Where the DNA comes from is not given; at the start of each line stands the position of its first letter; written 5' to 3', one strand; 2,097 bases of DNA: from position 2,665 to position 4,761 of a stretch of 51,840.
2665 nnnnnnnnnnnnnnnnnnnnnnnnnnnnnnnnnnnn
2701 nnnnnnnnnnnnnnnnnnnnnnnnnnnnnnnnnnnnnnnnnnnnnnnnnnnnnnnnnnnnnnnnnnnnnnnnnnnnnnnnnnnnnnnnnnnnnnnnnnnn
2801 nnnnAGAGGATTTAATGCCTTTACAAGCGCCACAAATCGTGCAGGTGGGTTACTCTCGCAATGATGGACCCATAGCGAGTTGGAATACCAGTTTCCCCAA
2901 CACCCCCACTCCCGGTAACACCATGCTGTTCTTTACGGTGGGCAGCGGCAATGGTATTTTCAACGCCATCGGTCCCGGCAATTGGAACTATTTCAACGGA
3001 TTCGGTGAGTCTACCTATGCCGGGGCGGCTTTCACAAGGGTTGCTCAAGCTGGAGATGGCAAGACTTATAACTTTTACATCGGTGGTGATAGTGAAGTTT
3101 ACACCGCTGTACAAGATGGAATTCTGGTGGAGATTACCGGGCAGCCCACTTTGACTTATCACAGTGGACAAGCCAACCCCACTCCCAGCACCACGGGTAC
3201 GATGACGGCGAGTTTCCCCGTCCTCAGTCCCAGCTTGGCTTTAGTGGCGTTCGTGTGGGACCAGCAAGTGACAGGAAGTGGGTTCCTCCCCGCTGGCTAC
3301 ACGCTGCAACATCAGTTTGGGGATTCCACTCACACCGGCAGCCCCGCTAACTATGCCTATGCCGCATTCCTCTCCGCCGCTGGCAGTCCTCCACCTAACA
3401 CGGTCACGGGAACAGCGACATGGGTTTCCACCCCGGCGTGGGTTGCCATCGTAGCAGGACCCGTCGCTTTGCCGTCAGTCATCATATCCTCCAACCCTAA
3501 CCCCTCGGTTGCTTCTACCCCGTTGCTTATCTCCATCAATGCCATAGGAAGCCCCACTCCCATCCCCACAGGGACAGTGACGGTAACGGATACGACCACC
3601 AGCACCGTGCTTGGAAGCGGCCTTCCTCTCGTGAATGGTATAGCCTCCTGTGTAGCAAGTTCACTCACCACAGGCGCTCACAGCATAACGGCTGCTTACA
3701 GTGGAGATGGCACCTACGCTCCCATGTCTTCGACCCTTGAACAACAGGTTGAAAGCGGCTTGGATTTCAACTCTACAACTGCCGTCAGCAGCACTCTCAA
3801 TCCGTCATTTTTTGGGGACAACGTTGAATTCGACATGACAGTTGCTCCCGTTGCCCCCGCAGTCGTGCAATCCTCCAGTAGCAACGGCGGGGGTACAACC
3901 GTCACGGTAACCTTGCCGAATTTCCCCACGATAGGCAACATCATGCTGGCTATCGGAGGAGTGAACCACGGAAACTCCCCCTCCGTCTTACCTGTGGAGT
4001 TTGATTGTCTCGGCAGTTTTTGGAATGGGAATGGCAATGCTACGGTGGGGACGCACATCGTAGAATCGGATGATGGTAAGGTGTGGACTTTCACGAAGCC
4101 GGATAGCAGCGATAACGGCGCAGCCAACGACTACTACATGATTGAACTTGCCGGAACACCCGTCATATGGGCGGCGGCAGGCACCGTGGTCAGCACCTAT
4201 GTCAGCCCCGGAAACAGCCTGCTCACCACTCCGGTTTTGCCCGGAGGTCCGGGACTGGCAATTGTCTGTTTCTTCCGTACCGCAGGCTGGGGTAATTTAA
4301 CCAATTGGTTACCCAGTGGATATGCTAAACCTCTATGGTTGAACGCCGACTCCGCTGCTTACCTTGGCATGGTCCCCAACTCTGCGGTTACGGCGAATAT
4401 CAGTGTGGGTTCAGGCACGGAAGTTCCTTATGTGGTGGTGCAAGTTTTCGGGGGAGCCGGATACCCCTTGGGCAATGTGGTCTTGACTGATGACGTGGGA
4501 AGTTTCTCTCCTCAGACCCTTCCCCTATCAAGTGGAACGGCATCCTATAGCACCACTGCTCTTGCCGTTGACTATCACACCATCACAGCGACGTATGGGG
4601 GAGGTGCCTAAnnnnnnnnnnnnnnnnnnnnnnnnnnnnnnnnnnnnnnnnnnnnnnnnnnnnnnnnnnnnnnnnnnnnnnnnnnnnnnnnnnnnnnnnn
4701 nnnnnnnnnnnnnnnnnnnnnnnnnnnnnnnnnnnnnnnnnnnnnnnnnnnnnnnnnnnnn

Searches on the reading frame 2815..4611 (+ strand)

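Call 25: search_protein_families(library=pfam, max_evalue=0.001, proteins=[window:2815-4611:+])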
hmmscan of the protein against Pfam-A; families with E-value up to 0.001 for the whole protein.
window:2815-4611:+ (598 aa): 1 family
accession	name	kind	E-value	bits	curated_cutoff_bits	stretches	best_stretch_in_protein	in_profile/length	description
PF16640.11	Big_3_5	-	5.8e-18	65.7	35.5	2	225-312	2-87/88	Bacterial Ig-like domain (group 3)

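Call 26: search_protein_families(library=phrogs, max_evalue=0.001, proteins=[window:2815-4611:+])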
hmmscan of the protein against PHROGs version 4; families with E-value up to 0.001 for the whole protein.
window:2815-4611:+ (598 aa): 0 families
